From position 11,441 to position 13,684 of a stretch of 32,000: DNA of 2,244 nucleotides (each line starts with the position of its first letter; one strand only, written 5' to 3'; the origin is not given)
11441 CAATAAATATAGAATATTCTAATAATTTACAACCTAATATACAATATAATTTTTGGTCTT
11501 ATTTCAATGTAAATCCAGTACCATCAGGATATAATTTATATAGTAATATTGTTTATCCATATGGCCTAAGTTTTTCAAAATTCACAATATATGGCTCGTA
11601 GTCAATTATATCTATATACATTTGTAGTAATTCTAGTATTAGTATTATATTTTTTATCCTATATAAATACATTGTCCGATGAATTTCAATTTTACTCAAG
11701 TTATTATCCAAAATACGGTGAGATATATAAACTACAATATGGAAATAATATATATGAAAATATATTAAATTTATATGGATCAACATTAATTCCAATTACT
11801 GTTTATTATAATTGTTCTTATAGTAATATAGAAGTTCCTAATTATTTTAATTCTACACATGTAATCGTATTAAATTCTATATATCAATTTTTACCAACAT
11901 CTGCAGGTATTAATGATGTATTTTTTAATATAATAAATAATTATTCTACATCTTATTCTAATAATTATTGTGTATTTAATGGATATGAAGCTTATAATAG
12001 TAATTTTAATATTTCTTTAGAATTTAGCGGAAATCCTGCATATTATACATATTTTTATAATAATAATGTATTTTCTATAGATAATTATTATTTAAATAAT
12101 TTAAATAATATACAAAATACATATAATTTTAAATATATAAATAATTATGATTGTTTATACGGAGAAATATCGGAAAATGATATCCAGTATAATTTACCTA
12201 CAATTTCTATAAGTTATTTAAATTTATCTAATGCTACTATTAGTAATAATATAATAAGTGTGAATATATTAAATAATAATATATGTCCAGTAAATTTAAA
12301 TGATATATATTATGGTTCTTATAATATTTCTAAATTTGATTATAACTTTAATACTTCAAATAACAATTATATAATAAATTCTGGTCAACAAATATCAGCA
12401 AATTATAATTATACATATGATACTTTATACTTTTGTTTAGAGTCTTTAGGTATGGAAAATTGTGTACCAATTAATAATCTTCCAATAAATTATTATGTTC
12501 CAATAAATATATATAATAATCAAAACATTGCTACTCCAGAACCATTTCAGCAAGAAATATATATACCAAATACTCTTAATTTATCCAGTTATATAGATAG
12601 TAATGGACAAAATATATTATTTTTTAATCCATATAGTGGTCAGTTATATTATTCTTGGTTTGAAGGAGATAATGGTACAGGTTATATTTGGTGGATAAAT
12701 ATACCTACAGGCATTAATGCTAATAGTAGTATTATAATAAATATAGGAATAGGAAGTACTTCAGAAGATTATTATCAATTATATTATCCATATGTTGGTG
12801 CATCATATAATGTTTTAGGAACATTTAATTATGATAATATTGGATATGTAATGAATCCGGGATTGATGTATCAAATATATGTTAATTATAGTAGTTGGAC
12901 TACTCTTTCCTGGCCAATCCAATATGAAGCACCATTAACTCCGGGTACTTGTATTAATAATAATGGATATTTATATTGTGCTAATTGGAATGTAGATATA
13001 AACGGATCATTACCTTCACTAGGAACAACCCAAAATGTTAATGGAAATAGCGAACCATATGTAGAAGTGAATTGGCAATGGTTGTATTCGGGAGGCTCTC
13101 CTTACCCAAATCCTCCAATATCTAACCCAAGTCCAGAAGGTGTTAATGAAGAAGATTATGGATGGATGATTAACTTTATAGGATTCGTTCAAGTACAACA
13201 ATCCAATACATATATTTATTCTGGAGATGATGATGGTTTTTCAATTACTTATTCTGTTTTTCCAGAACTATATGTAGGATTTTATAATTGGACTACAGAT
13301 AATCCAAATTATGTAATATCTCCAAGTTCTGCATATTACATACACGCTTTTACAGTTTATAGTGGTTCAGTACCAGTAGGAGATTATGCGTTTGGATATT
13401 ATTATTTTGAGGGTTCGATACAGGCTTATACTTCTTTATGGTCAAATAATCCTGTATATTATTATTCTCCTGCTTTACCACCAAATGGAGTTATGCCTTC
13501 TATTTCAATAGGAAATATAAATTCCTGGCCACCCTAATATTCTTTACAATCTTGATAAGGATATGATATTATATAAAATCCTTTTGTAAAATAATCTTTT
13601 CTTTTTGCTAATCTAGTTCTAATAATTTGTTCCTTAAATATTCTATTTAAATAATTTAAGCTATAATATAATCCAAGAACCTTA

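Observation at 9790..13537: Translationally coupled pair of Asn/Tyr-rich, N-terminally anchored lectin-fold proteins: candidate cell-surface or host-attachment module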

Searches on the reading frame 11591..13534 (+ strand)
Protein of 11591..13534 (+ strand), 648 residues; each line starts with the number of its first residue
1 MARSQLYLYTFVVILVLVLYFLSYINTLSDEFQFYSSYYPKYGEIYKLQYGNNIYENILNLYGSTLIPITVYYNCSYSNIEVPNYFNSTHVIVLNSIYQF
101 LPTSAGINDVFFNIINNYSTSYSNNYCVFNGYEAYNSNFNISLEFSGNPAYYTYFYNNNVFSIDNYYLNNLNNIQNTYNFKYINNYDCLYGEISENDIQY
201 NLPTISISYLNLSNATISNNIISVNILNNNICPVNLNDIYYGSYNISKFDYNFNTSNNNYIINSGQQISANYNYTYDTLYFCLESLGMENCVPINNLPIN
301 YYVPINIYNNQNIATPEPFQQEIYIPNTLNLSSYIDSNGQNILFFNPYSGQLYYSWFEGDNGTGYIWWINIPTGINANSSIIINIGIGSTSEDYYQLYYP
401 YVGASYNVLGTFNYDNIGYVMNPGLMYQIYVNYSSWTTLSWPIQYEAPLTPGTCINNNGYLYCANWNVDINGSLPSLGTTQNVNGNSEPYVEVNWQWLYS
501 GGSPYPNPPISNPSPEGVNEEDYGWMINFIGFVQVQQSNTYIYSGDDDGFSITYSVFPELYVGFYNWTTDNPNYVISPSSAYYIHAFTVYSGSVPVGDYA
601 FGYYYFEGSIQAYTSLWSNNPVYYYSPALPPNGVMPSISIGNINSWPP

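Call 3: search_protein_families(library=pfam, proteins=[window:11591-13534:+], max_evalue=10)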
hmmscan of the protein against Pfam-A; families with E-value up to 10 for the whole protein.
window:11591-13534:+ (648 aa): 0 families

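Call 4: search_protein_families(library=ncbifam, proteins=[window:11591-13534:+], max_evalue=10)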
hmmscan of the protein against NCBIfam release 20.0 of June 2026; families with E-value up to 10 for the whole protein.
window:11591-13534:+ (648 aa): 0 families

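Call 6: find_homologous_proteins(query=window:11591-13534:+, max_evalue=0.001)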
Query window:11591-13534:+ (648 aa): 53 proteins with E <= 0.001 among 8000 candidates.
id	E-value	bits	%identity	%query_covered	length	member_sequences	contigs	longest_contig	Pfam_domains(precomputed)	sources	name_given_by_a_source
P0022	5.6e-150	519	61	64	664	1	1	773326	-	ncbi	ncbi:hypothetical protein YN1_6960 [Nanoarchaeota archaeon]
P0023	5.2e-137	476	45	100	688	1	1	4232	-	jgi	-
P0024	2.9e-135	471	59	65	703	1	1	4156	-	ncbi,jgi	jgi:hypothetical protein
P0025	7.7e-134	466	59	65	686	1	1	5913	-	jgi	-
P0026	9.0e-134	466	59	65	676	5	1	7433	-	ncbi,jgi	jgi:hypothetical protein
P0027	1.5e-133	465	57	65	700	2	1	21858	-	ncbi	ncbi:MAG: hypothetical protein ACO2ON_01480 [Candidatus Nanopusillus sp.]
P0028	2.2e-133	464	59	64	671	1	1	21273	-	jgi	jgi:hypothetical protein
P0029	3.8e-133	464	46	100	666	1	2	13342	-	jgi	-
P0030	3.8e-133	464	59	64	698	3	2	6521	-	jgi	-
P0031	1.2e-132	462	46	100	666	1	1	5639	-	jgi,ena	-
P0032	1.9e-132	461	46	100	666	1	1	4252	-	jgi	-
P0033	4.1e-132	460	59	64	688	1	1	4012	-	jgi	jgi:hypothetical protein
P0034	4.8e-132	460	58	64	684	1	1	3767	-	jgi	-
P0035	5.8e-132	460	46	100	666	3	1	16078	-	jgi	jgi:hypothetical protein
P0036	1.2e-131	459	57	65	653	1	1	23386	-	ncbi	ncbi:MAG: hypothetical protein RXN31_01865 [Candidatus Nanopusillus acidilobi]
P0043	5.2e-131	457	76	3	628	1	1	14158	PF10102.15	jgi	-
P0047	3.3e-129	451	51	76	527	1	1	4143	-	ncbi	ncbi:MAG: hypothetical protein ACP5G1_03320, partial [Nanopusillaceae archaeon]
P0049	1.9e-126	441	54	74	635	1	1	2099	PF10102.15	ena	-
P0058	3.1e-63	233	48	52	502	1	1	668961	-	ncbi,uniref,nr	ncbi:hypothetical protein MJ1_0547 [Nanobdella aerobiophila]|uniref:Uncharacterized protein n=1 Tax=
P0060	1.4e-50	191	44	47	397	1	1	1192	-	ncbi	ncbi:MAG: hypothetical protein ACP5G1_04730, partial [Nanopusillaceae archaeon]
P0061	5.6e-50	189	55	29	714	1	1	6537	-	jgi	-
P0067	2.2e-10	58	47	17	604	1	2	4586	-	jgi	-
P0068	3.1e-10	57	46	19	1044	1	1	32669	-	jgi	jgi:hypothetical protein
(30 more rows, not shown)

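Call 21: search_protein_families(library=pfam, proteins=[P0058, P0043, P0049, P0061, P0068, P0023, P0029, P0036], max_evalue=1)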
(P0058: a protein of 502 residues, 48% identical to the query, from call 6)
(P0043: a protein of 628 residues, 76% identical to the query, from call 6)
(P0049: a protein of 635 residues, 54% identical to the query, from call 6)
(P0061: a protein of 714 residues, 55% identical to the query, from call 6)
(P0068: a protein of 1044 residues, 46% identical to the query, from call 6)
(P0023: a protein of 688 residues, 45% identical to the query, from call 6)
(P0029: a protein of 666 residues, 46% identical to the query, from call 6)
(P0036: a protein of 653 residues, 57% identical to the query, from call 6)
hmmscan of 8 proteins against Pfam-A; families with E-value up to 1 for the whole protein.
P0058 (502 aa): 1 family
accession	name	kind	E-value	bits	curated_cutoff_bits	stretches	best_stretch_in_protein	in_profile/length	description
PF07790.16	Pilin_N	-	8.5e-05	23.8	25.2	1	3-72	2-60/78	Archaeal Type IV pilin, N-terminal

P0043 (628 aa): 1 family
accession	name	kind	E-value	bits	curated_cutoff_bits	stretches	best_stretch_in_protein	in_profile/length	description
PF10102.14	DUF2341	-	9.6e-06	26.4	23.4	1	431-457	56-82/84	Domain of unknown function (DUF2341)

P0049 (635 aa): 1 family
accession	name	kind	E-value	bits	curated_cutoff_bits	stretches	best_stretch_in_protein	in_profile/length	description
PF10102.14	DUF2341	-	3.3e-06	27.9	23.4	2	433-458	57-82/84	Domain of unknown function (DUF2341)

P0061 (714 aa): 3 families
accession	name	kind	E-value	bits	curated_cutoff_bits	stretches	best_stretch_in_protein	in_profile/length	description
PF10633.15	NPCBM_assoc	-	0.0043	17.7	24.4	1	473-546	3-77/78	NPCBM-associated, NEW3 domain of alpha-galactosidase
PF23667.1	CUB_CDCP1_1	-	0.21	11.9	27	1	456-503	13-59/72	CDCP1 CUB domain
PF00801.26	PKD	-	0.41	11.1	23.5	1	493-556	15-77/80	PKD domain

P0068 (1044 aa): 3 families
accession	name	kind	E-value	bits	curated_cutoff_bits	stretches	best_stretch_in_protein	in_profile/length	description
PF10102.14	DUF2341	-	0.00069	20.5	23.4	2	74-132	1-56/84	Domain of unknown function (DUF2341)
PF00801.26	PKD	-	0.091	13.2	23.5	1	797-850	26-77/80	PKD domain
PF23667.1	CUB_CDCP1_1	-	0.21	11.9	27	1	394-446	3-58/72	CDCP1 CUB domain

P0023 (688 aa): 0 families

P0029 (666 aa): 0 families

P0036 (653 aa): 0 families

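Call 23: search_solved_structures(query=A2, max_evalue=1)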
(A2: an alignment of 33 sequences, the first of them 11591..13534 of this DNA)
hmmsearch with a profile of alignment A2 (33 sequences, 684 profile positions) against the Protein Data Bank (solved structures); distinct sequences matched with E-value up to 1: 0.

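Call 42: predict_structure(alignment_id=A3)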
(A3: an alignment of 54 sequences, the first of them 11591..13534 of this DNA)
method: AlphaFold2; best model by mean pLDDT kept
length: 648 residues; sequences in the alignment: 54
mean_pLDDT: 47.6   pTM: 0.37
mean pLDDT of the five models: 47.6, 47.1, 45.4, 42.1, 40.4
residues with pLDDT >= 90: 6; 70-90: 139; 50-70: 118; < 50: 385
segments of 3 or more residues with pLDDT < 50: 27-70, 85-91, 132-208, 241-250, 395-457, 459-635
pLDDT, mean of each block of 10 residues (from residue 1): 83 88 56 28 27 37 43 60 49 51 53 56 56 44 32 33 36 35 30 29 38 79 77 61 42 64 75 66 60 68 82 80 75 75 81 79 79 85 79 43 37 36 27 30 30 41 35 25 29 25 24 32 29 25 24 24 29 30 27 29 28 25 33 53 55
secondary structure, 60 per line:
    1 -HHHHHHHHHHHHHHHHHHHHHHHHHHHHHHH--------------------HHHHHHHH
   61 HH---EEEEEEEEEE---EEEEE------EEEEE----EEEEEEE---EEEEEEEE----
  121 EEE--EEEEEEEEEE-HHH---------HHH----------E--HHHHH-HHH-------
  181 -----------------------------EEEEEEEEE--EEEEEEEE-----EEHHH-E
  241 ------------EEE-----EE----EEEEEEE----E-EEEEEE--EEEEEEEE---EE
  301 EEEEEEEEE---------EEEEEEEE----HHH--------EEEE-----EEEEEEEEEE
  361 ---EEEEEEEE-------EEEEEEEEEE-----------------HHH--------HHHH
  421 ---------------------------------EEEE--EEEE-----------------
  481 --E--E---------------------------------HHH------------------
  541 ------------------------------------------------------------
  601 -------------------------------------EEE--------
elements in order: H2-32 H53-62 E66-75 E79-83 E90-94 E99-105 E109-116 E121-123 E126-135 H165-169 E210-218 E221-228 E253-255 E267-273 E280-285 E288-295 E299-309 E319-326 E342-345 E351-360 E364-371 E379-388 H417-420 E454-457 E460-463 E638-640

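Call 47: fold_search(model_id=the predicted structure, library=pdb)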
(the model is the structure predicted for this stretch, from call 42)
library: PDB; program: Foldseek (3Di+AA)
matches with E <= 10: 443; with E <= 0.001: 0
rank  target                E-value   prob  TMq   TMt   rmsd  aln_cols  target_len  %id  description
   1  6al2_B                5.1e-02  0.07  0.06  0.08  18.6       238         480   12  Crystal structure of E. coli YidC at 2.8 A resolution (released 2018-11-07)
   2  4fxu_A                7.5e-02  0.28  0.11  0.24  11.3       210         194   10  Crystallographic structure of trimeric riboflavin synthase from Brucella abortus (released 2014-03-12)
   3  3blc_B                9.4e-02  0.07  0.07  0.13  17.9       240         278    9  Crystal structure of the periplasmic domain of the Escherichia Coli YIDC (released 2007-12-25)
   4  1uxb_A                9.9e-02  0.05  0.05  0.12  19.8       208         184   12  ADENOVIRUS AD19p FIBRE HEAD in complex with sialyl-lactose (released 2004-07-01)
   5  9njy_A                1.0e-01  0.06  0.07  0.11  17.8       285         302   12  Terminal two domains of ClfA002 with bound Fab of AZD7745 (released 2025-07-30)
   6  2vj0_A                1.4e-01  0.11  0.09  0.18  14.6       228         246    9  Crystal structure of the alpha-adaptin appendage domain, from the AP2 adaptor complex, in complex with an FXDNF peptid (released 2007-12-25)
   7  1uxa_A                1.5e-01  0.04  0.05  0.12  19.8       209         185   12  ADENOVIRUS AD37 FIBRE HEAD in complex with sialyl-lactose (released 2004-07-01)
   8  2yn5_A                1.6e-01  0.15  0.09  0.18  15.8       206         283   16  Structural insight into the giant calcium-binding adhesin SiiE: implications for the adhesion of Salmonella enterica t (released 2013-04-03)
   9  9ppp_A                1.8e-01  0.11  0.10  0.19  14.8       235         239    9  Structure of Alpha Appendage of AP2 bound to the extended FxDxF motif derived of CCDC32 (released 2026-04-08)
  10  4uj6                  2.0e-01  0.14  0.09  0.09  16.3       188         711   11  Structure of surface layer protein SbsC, domains 1-6 (released 2016-04-27)
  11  6al2_A                2.0e-01  0.06  0.07  0.09  17.8       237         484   11  Crystal structure of E. coli YidC at 2.8 A resolution (released 2018-11-07)
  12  6avr_A                2.0e-01  0.06  0.07  0.05  23.2       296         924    7  Human alpha-V beta-3 Integrin (intermediate conformation) in complex with the therapeutic antibody LM609 (released 2017-11-01)
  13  3wvf_A                2.6e-01  0.06  0.07  0.10  17.4       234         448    8  Crystal structure of YidC from Escherichia coli (released 2014-12-17)
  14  8ofu_B                2.7e-01  0.03  0.05  0.12  20.0       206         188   12  Human adenovirus type 53 fiber-knob protein (released 2023-09-20)
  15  3mca_A                3.0e-01  0.20  0.09  0.13  13.8       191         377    7  Structure of the Dom34-Hbs1 Complex and implications for its role in No-Go decay (released 2010-10-06)
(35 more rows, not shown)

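Call 49: search_protein_families(library=pfam, alignment_id=A3, max_evalue=0.01)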
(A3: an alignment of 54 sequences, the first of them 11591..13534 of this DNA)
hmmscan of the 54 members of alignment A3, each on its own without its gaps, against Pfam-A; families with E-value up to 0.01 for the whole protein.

A. member 1, window:11591-13534:+ (648 aa): 0 families

B. families by the number of members that match (of 54 scanned): 4 families
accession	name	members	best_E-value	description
PF10102.14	DUF2341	7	3.3e-06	Domain of unknown function (DUF2341)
PF07790.16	Pilin_N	7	4.4e-05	Archaeal Type IV pilin, N-terminal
PF10633.15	NPCBM_assoc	1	0.0043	NPCBM-associated, NEW3 domain of alpha-galactosidase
PF01917.21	Arch_flagellin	1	0.0049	Archaebacterial flagellin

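Call 65: find_encoding_contigs(protein=P0036, flank=3000, max_places=1)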
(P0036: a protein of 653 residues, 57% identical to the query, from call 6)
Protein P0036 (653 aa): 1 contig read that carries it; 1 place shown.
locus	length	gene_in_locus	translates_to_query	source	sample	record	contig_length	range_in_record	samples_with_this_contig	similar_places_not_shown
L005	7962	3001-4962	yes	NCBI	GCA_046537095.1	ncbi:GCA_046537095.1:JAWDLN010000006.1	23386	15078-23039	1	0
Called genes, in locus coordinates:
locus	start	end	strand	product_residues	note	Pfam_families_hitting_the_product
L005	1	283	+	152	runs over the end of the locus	PF01951:Archease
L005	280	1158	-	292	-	PF02355:SecD_SecF_C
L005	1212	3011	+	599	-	-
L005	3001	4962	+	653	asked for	-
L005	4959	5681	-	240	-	-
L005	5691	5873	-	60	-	PF08271:Zn_Ribbon_TF (faint)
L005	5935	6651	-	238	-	PF01636:APH (faint), PF01163:RIO1, PF00069:Pkinase, PF07714:PK_Tyr_Ser-Thr (weak), PF03109:ABC1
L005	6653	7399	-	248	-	PF01909:NTP_transf_2, PF18765:Polbeta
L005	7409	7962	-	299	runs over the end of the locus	PF01409:tRNA-synt_2d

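Call 91: fold_search(model_id=the predicted structure, library=viral)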
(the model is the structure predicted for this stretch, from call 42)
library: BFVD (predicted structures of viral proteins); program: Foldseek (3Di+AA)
matches with E <= 10: 183; with E <= 0.001: 4
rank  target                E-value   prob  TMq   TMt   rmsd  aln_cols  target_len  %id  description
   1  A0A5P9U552            5.6e-05  1.00  0.14  0.07   8.9       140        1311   41  (no name in the UniProt tables at hand)
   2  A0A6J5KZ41            6.6e-05  0.92  0.14  0.07  25.4       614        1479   11  Kelch repeat type 1 [uncultured Caudovirales phage]
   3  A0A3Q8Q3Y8            8.3e-05  1.00  0.13  0.15  13.7       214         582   20  DUF2341 domain-containing protein [Sulfolobales Beppu rod-shaped virus 1]
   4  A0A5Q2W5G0            1.2e-04  0.57  0.11  0.06  36.5       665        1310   13  (no name in the UniProt tables at hand)
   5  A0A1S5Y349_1          1.1e-03  0.69  0.12  0.10  27.6       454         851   14  DUF2341-containing protein [uncultured archaeal virus]
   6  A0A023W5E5            1.2e-02  0.08  0.07  0.05  33.4       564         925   13  Putative split hinge connector of long tail fiber, distal connector [Serratia phage PS2]
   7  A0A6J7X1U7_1          1.3e-02  0.15  0.11  0.07  29.7       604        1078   12  Collagen triple helix repeat [uncultured Caudovirales phage]
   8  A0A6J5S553            1.3e-02  0.06  0.06  0.06  30.4       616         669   10  Uncharacterized protein [uncultured Caudovirales phage]
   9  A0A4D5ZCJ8            3.8e-02  0.08  0.08  0.08  69.1       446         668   14  Tail fiber protein [Burkholderia phage BcepSaruman]
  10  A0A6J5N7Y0            4.7e-02  0.13  0.08  0.06  24.9       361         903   12  Uncharacterized protein [uncultured Caudovirales phage]
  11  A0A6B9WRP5            5.6e-02  0.03  0.08  0.06  29.6       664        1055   10  Uncharacterized protein [Escherichia phage ime]
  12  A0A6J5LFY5            7.4e-02  0.04  0.07  0.09  28.0       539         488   12  Uncharacterized protein [uncultured Caudovirales phage]
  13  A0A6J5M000            8.7e-02  0.06  0.08  0.06  35.0       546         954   11  Uncharacterized protein [uncultured Caudovirales phage]
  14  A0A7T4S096            8.7e-02  0.03  0.07  0.05  36.4       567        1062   10  ORF19B (Fragment) [Pacific black duck aviadenovirus]
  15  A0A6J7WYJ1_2          1.2e-01  0.04  0.08  0.07  26.8       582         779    8  Uncharacterized protein [uncultured Caudovirales phage]
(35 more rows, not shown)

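Call 92: search_dna_similar(query=window:11591-13534:+, collection=phages, mode=protein, max_evalue=0.001, max_rows=30)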
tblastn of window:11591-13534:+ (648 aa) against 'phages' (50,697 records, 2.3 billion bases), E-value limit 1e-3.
No match.
